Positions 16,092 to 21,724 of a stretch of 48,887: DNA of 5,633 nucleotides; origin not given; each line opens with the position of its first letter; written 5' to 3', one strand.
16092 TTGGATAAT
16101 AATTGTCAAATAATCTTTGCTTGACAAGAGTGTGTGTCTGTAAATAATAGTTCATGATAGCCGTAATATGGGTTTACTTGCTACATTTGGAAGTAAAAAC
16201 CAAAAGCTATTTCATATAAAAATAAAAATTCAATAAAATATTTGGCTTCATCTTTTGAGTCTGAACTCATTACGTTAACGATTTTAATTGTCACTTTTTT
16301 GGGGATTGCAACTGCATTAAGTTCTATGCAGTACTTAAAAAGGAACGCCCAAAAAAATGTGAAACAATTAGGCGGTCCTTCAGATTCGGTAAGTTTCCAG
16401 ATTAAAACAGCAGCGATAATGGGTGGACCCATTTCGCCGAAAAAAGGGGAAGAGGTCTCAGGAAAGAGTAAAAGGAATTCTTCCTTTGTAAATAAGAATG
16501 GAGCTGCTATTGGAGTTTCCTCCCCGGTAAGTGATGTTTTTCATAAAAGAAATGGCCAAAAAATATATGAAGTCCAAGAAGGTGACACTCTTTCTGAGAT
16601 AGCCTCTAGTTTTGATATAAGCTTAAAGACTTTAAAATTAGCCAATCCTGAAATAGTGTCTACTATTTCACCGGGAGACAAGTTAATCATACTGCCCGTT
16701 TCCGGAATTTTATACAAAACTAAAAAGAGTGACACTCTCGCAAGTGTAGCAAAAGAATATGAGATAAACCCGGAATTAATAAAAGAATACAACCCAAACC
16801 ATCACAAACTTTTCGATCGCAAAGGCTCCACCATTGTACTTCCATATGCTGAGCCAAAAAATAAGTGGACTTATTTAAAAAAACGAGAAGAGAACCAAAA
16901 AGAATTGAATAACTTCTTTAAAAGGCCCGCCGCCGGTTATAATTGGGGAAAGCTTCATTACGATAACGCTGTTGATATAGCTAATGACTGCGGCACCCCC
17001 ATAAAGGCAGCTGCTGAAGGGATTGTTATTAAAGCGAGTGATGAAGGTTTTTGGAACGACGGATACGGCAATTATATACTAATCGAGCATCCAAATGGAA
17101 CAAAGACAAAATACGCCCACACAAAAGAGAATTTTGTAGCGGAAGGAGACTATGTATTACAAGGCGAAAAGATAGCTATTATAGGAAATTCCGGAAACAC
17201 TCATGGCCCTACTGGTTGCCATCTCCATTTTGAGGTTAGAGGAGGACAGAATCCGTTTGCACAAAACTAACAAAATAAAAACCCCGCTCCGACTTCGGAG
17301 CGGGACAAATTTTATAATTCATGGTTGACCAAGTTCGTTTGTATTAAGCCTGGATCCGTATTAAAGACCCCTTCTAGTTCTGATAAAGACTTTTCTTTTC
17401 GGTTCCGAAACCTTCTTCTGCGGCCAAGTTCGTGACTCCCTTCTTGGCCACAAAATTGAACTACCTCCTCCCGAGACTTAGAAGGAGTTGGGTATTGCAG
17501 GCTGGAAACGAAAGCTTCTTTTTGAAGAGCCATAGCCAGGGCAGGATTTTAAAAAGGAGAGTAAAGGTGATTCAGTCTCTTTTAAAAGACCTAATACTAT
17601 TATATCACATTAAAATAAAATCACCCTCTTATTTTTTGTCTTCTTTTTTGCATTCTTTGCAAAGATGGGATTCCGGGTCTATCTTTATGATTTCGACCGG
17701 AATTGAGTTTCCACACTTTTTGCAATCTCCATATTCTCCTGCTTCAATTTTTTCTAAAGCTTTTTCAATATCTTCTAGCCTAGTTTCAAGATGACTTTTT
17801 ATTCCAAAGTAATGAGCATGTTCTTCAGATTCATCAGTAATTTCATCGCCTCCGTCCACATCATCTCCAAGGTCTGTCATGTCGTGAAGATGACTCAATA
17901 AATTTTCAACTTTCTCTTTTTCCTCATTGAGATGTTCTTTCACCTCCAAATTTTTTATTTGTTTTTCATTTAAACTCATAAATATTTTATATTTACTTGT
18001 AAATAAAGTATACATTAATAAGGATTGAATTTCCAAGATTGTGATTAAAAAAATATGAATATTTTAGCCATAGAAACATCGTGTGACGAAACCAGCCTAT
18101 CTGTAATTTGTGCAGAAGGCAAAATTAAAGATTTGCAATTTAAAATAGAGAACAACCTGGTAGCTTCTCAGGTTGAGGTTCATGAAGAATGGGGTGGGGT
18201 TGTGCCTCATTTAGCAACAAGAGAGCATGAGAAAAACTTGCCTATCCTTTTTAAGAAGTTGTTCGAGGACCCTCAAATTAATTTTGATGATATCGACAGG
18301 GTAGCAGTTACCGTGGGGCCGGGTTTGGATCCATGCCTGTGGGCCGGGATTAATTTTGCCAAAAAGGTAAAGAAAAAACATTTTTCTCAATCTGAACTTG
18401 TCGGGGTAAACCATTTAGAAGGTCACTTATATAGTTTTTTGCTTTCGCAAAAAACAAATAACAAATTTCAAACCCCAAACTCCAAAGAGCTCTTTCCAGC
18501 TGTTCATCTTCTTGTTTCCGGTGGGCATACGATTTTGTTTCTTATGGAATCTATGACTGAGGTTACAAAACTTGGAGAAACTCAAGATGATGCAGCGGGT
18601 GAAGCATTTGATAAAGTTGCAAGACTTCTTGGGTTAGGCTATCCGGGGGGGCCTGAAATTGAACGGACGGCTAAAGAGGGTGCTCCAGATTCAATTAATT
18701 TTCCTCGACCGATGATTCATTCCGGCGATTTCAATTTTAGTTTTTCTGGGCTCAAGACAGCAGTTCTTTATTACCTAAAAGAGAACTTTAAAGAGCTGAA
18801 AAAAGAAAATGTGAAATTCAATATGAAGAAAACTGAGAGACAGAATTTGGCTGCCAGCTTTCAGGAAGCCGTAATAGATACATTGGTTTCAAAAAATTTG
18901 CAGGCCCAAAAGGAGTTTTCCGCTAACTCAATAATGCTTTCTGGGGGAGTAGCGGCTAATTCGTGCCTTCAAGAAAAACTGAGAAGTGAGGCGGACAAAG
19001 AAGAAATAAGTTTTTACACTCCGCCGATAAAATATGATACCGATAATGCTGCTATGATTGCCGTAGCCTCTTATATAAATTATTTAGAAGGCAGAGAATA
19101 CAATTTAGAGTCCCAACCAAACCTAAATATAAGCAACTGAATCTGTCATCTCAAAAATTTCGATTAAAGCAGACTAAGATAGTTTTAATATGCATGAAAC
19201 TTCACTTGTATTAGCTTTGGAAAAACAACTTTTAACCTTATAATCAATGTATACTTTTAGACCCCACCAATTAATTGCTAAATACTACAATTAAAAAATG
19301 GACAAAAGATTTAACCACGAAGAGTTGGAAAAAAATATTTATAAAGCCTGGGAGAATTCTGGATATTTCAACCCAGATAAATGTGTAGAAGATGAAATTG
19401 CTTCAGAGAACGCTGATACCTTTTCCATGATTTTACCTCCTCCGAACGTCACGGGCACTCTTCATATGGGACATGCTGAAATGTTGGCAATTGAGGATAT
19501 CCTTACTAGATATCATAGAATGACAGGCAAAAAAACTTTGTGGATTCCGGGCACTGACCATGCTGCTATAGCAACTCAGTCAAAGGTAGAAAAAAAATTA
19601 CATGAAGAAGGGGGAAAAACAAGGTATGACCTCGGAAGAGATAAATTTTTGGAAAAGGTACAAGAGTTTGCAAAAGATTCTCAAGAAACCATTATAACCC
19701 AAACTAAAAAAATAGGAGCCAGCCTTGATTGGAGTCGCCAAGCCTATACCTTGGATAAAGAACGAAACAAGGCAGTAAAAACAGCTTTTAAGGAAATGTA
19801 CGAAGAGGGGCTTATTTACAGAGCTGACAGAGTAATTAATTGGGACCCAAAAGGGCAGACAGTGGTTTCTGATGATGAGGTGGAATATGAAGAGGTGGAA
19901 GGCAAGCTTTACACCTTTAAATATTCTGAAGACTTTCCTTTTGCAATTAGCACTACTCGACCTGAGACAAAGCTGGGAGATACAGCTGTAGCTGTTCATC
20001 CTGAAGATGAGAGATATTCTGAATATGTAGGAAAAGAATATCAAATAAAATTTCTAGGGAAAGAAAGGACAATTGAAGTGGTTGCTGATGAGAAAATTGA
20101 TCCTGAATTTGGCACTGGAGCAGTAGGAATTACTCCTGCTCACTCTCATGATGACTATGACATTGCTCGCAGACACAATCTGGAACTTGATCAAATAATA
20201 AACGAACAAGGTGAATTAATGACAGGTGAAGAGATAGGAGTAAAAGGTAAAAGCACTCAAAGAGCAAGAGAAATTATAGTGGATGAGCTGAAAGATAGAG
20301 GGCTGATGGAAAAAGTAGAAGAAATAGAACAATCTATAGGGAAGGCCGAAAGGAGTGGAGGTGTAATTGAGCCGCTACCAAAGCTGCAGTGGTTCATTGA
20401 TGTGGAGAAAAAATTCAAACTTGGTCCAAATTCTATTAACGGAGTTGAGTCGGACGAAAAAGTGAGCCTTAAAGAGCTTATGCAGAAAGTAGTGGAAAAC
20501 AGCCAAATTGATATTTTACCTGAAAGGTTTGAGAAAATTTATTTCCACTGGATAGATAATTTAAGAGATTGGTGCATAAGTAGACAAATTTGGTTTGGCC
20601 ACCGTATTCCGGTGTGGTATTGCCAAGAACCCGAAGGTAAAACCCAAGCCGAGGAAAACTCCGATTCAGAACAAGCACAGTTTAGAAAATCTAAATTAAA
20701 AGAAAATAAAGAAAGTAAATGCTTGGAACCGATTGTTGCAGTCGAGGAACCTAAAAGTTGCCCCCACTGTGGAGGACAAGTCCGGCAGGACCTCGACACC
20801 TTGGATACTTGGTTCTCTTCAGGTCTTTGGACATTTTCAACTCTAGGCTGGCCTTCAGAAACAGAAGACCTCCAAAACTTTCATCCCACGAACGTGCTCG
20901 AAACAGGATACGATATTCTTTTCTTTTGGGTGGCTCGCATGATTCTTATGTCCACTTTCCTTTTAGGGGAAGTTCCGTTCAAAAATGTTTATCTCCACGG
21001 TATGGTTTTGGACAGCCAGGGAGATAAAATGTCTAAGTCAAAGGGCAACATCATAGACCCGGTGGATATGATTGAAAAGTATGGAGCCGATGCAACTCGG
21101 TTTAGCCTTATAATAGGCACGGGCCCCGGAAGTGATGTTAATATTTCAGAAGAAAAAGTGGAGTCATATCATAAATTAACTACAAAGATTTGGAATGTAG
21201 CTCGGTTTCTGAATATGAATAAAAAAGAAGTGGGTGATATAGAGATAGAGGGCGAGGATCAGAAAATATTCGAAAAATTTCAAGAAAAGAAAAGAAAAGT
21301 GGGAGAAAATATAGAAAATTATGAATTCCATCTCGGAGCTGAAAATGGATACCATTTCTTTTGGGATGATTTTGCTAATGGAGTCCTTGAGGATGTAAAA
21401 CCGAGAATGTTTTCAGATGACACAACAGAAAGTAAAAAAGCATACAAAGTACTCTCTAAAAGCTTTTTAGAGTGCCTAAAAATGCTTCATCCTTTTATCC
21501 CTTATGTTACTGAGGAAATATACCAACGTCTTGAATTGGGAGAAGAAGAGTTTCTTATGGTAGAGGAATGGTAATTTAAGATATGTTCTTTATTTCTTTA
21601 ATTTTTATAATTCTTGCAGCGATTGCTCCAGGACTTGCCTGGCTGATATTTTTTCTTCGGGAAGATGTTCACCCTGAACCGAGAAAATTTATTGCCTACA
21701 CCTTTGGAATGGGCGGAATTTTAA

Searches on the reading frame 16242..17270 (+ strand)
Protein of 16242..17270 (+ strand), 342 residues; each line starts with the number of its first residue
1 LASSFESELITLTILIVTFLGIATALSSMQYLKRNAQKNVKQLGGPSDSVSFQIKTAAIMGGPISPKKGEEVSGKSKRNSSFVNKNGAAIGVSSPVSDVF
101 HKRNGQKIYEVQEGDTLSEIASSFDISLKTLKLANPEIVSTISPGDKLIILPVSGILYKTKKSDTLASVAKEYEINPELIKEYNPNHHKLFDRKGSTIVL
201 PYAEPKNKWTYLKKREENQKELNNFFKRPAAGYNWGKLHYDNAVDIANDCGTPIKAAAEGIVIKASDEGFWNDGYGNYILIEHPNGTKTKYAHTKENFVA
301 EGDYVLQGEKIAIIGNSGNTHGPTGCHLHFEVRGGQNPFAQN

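Call 10: search_protein_families(library=pfam, proteins=[window:16242-17270:+], max_evalue=0.0001)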
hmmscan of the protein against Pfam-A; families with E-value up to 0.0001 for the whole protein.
window:16242-17270:+ (342 aa): 3 families
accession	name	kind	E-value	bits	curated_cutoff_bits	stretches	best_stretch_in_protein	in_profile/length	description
PF01551.29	Peptidase_M23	-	2.9e-25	88.7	28.7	1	241-338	3-93/96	Peptidase family M23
PF01476.26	LysM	-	1.9e-16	60.1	20.9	1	109-150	1-42/43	LysM domain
PF23577.1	LysM_RLK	-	1.9e-10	41.1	27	1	162-188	7-33/44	LysM domain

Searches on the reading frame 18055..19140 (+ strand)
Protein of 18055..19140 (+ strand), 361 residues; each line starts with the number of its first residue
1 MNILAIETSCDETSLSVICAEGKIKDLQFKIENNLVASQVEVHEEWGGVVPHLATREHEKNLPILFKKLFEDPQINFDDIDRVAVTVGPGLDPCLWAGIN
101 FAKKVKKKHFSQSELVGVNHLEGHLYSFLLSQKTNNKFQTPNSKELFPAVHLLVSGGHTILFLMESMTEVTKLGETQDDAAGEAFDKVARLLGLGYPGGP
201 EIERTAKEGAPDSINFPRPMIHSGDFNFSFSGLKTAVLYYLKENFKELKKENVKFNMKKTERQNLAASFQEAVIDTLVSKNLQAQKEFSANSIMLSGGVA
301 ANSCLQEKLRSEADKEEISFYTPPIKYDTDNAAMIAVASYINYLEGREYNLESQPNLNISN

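Call 10: search_protein_families(library=pfam, proteins=[window:18055-19140:+], max_evalue=0.0001)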
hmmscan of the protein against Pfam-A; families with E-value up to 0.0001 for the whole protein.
window:18055-19140:+ (361 aa): 3 families
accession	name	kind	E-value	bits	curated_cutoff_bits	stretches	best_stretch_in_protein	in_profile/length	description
PF00814.31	TsaD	-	1.7e-79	267.7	24.8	1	31-336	2-263/264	tRNA N6-adenosine threonylcarbamoyltransferase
PF22521.2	HypF_C_2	-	3.4e-09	37.3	27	1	245-323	149-227/241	Carbamoyltransferase, Kae1-like Domain, second subdomain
PF02543.21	Carbam_trans_N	-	3.6e-06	27.1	24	1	251-333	262-342/346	Carbamoyltransferase N-terminus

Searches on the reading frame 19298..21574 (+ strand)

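Call 10: search_protein_families(library=pfam, proteins=[window:19298-21574:+], max_evalue=0.0001)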
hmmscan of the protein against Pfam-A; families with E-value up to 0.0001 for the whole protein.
window:19298-21574:+ (758 aa): 5 families
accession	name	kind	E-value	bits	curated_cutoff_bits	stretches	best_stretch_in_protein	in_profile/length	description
PF00133.28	tRNA-synt_1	-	3e-135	451.6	22.7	1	14-617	2-414/414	tRNA synthetases class I (I, L, M and V)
PF08264.19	Anticodon_1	-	4.3e-25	88.7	25.1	1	654-758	1-104/148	Anticodon-binding domain of tRNA ligase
PF09334.17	tRNA-synt_1g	-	7.8e-21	74.7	20.1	2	50-196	9-136/391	tRNA synthetases class I (M)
PF01406.26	tRNA-synt_1e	-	1.7e-07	31.4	27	1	537-621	214-296/301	tRNA synthetases class I (C) catalytic domain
PF13603.12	tRNA-synt_1_2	-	2e-06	27.9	25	0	260-307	99-146/185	Leucyl-tRNA synthetase, editing domain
